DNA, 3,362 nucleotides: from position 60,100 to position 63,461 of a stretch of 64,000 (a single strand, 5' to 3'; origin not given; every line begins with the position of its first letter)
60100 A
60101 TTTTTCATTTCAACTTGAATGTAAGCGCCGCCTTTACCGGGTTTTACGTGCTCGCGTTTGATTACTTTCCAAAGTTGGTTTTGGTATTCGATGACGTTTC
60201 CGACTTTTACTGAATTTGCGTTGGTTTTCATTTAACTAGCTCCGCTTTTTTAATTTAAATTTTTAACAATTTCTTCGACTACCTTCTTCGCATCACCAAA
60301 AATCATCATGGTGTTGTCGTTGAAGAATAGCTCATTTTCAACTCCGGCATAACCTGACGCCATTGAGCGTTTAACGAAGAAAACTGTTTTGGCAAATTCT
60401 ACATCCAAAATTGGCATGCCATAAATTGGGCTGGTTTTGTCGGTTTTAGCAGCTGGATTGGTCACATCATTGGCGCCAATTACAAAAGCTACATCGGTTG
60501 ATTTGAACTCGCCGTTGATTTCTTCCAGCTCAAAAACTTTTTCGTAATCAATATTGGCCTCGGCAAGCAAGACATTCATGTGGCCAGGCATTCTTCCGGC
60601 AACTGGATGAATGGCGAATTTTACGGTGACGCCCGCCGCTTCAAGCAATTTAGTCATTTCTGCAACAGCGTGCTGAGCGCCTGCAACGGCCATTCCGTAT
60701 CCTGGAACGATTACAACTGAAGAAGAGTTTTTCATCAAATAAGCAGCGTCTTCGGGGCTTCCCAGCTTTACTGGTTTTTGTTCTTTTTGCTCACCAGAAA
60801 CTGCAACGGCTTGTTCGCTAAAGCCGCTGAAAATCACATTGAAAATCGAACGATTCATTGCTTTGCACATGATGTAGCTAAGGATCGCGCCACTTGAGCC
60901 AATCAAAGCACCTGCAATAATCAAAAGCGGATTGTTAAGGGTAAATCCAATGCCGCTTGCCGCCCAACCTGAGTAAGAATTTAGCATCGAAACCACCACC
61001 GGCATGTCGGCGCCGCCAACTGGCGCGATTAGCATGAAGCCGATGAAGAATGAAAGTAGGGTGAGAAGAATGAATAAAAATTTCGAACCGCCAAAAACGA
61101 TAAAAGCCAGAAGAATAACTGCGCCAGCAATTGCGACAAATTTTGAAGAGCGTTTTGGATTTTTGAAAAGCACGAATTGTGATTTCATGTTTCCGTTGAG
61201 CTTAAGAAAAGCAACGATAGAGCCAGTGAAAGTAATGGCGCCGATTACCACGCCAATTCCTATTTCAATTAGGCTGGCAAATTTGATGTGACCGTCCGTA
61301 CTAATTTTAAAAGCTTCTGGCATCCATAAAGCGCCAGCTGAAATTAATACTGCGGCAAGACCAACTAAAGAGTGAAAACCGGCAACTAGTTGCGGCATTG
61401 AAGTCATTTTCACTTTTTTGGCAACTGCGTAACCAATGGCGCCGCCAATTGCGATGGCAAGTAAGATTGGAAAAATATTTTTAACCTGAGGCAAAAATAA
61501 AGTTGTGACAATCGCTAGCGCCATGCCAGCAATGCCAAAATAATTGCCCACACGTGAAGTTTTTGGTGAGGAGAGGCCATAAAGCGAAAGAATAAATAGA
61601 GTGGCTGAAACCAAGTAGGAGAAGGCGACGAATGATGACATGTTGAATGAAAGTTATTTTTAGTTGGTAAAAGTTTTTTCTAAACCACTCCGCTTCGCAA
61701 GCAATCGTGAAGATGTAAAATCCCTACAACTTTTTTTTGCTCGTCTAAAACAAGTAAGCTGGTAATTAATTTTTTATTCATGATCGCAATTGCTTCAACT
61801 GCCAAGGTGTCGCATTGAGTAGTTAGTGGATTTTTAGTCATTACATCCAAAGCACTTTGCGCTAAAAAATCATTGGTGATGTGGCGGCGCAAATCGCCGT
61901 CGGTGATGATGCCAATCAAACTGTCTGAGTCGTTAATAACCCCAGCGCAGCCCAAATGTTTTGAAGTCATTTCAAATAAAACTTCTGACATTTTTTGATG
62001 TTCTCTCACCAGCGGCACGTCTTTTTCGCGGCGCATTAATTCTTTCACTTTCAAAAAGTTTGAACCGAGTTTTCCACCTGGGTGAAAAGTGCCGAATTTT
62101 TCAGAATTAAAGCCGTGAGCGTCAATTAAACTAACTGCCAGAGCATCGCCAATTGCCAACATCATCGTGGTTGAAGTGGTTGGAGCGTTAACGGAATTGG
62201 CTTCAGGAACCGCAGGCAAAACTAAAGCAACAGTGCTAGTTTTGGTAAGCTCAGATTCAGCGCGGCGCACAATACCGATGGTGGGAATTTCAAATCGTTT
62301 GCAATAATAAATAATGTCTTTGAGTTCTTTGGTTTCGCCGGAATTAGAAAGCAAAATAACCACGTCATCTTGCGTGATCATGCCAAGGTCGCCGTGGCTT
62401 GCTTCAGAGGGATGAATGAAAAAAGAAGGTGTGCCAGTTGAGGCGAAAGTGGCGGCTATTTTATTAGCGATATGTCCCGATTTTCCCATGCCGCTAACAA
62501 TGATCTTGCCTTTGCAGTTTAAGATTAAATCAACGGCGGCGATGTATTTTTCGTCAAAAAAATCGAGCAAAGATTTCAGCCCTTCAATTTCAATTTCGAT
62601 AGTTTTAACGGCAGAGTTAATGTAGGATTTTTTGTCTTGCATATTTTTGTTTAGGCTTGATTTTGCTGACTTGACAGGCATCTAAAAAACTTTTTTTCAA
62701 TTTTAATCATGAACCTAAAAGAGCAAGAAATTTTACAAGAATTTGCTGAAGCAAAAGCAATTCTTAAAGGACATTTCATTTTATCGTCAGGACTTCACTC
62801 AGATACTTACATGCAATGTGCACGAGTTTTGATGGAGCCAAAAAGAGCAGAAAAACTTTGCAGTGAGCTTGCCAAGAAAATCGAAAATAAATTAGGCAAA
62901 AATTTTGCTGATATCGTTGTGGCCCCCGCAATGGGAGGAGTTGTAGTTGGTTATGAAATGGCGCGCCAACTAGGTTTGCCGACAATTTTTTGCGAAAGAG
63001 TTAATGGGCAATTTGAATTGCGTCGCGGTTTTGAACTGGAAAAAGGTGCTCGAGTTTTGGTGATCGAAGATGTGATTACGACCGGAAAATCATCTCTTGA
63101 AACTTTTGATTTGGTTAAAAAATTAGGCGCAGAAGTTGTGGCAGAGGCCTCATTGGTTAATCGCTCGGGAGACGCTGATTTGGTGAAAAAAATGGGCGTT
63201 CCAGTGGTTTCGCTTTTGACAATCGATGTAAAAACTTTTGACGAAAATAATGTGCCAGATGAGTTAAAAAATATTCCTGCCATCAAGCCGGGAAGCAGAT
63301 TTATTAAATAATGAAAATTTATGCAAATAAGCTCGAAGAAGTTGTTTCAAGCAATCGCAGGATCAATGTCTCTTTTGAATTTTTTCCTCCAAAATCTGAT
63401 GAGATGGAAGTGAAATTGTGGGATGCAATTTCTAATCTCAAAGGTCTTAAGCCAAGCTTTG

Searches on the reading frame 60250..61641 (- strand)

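Call 27: search_protein_families(library=pfam, proteins=[window:60250-61641:-], max_evalue=0.000001)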
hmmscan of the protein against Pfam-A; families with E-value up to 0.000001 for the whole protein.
window:60250-61641:- (463 aa): 1 family
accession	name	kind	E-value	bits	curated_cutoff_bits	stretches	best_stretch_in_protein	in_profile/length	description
PF02233.22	PNTB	-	3.6e-189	629.9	31.7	1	7-460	3-455/456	NAD(P) transhydrogenase beta subunit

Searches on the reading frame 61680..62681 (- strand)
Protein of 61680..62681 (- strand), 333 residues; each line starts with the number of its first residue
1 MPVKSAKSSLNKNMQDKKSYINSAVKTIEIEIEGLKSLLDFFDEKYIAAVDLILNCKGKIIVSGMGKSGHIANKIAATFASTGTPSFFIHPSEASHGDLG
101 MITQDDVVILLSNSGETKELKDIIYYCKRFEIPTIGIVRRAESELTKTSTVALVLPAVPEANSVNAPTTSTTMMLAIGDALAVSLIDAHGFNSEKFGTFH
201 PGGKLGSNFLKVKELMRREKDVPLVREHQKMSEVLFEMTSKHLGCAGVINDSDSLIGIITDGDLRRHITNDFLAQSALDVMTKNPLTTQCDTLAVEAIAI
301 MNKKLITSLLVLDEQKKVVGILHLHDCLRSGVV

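Call 27: search_protein_families(library=pfam, proteins=[window:61680-62681:-], max_evalue=0.000001)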
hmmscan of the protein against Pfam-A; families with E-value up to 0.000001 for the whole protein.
window:61680-62681:- (333 aa): 2 families
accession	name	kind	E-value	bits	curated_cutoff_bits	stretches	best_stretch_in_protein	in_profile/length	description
PF01380.27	SIS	-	5.6e-29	101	25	1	54-183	2-130/131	SIS domain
PF00571.33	CBS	-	3e-20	72.7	24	2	279-329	3-53/57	CBS domain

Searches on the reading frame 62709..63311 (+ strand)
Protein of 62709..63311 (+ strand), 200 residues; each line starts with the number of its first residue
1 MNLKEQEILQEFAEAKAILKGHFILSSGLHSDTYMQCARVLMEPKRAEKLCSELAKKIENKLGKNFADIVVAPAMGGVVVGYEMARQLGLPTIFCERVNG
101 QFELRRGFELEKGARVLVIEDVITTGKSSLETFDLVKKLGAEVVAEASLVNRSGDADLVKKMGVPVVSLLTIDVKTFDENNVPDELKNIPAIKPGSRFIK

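Call 27: search_protein_families(library=pfam, proteins=[window:62709-63311:+], max_evalue=0.000001)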
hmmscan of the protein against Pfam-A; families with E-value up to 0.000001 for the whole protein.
window:62709-63311:+ (200 aa): 1 family
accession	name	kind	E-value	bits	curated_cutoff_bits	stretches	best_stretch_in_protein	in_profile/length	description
PF00156.33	Pribosyltran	-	4.8e-15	55.7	26.3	1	46-163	10-137/158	Phosphoribosyl transferase domain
